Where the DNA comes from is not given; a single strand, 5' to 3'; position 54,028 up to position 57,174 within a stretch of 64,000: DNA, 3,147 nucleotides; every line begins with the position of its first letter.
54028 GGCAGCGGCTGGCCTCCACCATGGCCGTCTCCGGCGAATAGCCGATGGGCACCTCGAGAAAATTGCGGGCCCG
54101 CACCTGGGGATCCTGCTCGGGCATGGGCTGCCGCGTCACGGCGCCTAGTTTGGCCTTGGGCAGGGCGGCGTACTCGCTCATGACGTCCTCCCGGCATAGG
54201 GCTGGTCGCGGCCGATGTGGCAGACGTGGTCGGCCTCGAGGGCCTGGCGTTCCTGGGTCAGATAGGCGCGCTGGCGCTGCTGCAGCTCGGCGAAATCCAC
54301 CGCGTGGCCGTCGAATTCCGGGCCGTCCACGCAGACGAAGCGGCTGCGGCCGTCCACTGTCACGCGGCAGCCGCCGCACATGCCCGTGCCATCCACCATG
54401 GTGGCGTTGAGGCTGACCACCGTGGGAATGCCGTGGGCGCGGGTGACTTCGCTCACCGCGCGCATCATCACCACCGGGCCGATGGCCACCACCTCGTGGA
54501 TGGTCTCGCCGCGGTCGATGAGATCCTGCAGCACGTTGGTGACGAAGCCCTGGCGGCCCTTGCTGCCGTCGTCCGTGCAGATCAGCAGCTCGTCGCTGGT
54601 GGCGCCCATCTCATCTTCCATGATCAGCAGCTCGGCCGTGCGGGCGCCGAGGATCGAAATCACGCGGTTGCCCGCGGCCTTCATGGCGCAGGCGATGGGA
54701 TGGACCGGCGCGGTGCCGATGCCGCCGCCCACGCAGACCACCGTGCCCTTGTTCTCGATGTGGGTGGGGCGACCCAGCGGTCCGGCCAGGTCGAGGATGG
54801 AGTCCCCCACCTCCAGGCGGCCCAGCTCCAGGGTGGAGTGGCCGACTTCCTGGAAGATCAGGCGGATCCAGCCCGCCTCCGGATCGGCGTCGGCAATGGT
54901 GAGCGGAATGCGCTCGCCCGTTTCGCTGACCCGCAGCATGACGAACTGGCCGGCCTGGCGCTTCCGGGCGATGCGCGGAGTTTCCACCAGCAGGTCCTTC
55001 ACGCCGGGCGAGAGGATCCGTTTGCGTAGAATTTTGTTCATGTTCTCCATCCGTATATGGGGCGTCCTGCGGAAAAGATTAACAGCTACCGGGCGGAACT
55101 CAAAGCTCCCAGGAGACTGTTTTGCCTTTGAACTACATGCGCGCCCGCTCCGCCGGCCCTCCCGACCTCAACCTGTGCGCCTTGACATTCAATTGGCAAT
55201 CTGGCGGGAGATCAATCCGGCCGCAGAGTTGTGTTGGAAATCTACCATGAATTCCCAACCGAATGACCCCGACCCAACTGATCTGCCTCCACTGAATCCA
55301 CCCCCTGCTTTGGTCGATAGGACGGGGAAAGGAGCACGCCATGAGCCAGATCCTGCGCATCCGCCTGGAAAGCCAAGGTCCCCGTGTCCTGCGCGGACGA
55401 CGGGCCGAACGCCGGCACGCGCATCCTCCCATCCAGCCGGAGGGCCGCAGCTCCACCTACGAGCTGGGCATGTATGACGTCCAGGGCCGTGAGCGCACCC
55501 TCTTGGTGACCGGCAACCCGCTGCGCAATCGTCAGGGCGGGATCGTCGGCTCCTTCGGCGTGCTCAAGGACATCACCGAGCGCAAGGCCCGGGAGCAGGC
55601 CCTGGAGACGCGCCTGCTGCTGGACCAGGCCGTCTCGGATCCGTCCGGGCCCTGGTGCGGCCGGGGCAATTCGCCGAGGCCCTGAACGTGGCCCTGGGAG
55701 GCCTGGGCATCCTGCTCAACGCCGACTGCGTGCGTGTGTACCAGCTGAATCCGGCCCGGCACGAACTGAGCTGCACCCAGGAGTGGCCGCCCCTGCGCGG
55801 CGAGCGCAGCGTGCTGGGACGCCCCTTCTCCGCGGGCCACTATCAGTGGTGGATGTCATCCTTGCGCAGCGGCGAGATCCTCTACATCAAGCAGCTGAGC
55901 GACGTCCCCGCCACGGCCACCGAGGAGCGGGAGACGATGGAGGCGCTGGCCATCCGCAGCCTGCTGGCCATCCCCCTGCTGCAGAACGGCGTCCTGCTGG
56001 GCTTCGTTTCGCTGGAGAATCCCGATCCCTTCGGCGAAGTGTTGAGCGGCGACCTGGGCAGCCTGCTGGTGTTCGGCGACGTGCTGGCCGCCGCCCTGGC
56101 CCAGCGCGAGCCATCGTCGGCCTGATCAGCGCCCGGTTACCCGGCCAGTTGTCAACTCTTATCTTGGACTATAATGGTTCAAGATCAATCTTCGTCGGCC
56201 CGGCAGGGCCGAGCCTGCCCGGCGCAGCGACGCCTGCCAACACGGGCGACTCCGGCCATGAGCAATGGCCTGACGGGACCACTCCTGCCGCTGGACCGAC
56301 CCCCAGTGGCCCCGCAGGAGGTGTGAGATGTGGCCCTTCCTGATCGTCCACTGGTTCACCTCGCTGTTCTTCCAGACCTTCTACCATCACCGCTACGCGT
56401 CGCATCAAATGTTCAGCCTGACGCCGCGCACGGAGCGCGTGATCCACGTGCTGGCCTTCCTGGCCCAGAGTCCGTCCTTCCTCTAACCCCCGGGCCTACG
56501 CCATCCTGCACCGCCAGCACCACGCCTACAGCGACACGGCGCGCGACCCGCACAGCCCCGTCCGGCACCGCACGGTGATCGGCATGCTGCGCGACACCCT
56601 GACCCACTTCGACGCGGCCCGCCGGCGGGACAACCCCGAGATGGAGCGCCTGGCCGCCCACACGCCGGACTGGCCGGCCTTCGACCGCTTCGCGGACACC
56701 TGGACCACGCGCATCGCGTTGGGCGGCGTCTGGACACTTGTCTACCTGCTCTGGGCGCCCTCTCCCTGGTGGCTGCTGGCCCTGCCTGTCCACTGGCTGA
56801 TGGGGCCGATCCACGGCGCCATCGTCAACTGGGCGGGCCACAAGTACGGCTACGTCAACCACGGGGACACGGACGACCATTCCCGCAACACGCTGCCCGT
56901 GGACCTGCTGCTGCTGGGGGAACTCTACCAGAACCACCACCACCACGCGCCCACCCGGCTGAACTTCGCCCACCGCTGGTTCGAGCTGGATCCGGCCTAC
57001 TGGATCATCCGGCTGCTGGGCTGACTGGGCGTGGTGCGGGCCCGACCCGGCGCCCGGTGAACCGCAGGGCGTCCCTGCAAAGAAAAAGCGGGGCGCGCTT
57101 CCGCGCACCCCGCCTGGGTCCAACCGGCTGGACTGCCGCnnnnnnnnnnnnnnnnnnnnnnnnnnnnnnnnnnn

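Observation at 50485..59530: Local concentration of gene decay: four disrupted genes in ~9 kb, each with an intact tandem paralogue or recognisable domains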

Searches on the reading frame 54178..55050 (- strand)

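Call 63: search_protein_families(library=ncbifam, proteins=[window:54178-55050:-], max_evalue=0.01)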
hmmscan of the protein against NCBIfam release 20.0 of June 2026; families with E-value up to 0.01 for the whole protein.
window:54178-55050:- (290 aa): 17 families
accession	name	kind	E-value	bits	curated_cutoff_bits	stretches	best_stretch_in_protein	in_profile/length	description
NF004862.0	PRK06222.1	subfamily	4.9e-121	403.6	220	1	4-273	1-270/281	sulfide/dihydroorotate dehydrogenase-like FAD/NAD-binding protein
NF009414.0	PRK12778.1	equivalog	9.9e-115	384.5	1103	1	4-272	1-269/752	bifunctional dihydroorotate dehydrogenase B NAD binding subunit/NADPH-dependent glutamate synthase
NF009413.0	PRK12775.1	equivalog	1.3e-89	301.3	1895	1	4-280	1-278/1006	putative trifunctional 2-polyprenylphenol hydroxylase/glutamate synthase subunit beta/ferritin domain-containing protein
NF009415.0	PRK12779.1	equivalog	5.8e-70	236.3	1519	1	5-272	651-939/944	putative bifunctional glutamate synthase subunit beta/2-polyprenylphenol hydroxylase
NF000796.0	PRK00054.1-1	equivalog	3.5e-46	157.5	224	1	12-263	13-247/254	dihydroorotate dehydrogenase electron transfer subunit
NF000798.0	PRK00054.1-3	equivalog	1.7e-34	119.5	219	1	5-251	8-242/244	dihydroorotate dehydrogenase electron transfer subunit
NF000799.0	PRK00054.1-4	equivalog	1e-33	116.5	314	1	7-249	9-254/258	dihydroorotate dehydrogenase electron transfer subunit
NF000797.0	PRK00054.1-2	equivalog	6.8e-32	110.8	270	1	6-248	18-262/267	dihydroorotate dehydrogenase electron transfer subunit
TIGR02911.1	sulfite_red_B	equivalog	1.1e-17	64.1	288.6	1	31-247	31-252/261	anaerobic sulfite reductase subunit AsrB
NF006220.0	PRK08345.1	subfamily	4.5e-16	58.9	395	2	32-148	44-163/294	cytochrome-c3 hydrogenase subunit gamma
NF004470.0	PRK05802.1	equivalog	3e-14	52.8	313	1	20-235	83-308/330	sulfide/dihydroorotate dehydrogenase-like FAD/NAD-binding protein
NF040835.1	sulfhyd_HydG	equivalog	7e-13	48.5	650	1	22-247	39-280/292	NADPH-dependent hydrogenase/sulfhydrogenase 1 subunit gamma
NF040830.1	sulfhyd_ShyC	equivalog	3.5e-10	39.6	600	1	32-148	40-157/288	NAD(P)-dependent hydrogenase/sulfhydrogenase 2 subunit gamma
NF005128.0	PRK06567.1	equivalog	5.4e-07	27.9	1072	1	6-110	796-904/1031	putative bifunctional glutamate synthase subunit beta/2-polyprenylphenol hydroxylase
NF040810.1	BenC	equivalog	1.6e-06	27.5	430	1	33-209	136-321/333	benzoate 1,2-dioxygenase electron transfer component BenC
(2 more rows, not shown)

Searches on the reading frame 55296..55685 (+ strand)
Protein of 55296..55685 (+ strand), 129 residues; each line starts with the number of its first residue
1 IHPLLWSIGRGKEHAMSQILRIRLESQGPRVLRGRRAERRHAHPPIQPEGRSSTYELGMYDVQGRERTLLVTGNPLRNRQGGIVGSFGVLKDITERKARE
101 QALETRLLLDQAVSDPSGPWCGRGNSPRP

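Call 10: search_protein_families(library=pfam, proteins=[window:55296-55685:+], max_evalue=0.01)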
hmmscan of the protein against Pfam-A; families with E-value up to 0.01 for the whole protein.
window:55296-55685:+ (129 aa): 3 families
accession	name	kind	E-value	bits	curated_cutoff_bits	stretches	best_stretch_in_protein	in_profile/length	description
PF08448.16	PAS_4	-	1.9e-06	28.5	23.1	1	51-97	74-109/110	PAS fold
PF00989.32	PAS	-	0.0043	17.5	22.6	1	53-93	79-113/113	PAS fold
PF13426.13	PAS_9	-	0.0099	16.6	27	0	51-95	59-103/103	PAS domain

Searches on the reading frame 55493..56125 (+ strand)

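Call 10: search_protein_families(library=pfam, proteins=[window:55493-56125:+], max_evalue=0.01)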
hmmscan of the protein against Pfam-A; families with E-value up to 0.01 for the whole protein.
window:55493-56125:+ (210 aa): 2 families
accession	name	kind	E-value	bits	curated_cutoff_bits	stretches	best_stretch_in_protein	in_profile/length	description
PF01590.32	GAF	-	4.8e-10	40.5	22.4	1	62-202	4-133/133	GAF domain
PF13185.12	GAF_2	-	0.00024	21.8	28.6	1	109-181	45-117/136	GAF domain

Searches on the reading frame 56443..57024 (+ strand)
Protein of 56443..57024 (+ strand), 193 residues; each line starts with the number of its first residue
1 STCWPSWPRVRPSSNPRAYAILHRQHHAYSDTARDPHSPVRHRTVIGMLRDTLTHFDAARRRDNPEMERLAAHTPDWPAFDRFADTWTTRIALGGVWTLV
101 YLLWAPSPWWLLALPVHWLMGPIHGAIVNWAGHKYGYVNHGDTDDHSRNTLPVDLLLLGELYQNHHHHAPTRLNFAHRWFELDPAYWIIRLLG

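Call 10: search_protein_families(library=pfam, proteins=[window:56443-57024:+], max_evalue=0.01)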
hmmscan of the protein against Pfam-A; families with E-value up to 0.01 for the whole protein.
window:56443-57024:+ (193 aa): 1 family
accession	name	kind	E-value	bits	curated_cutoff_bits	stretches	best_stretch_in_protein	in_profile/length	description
PF00487.30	FA_desaturase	-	4.2e-10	40.2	29.7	1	14-190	56-239/253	Fatty acid desaturase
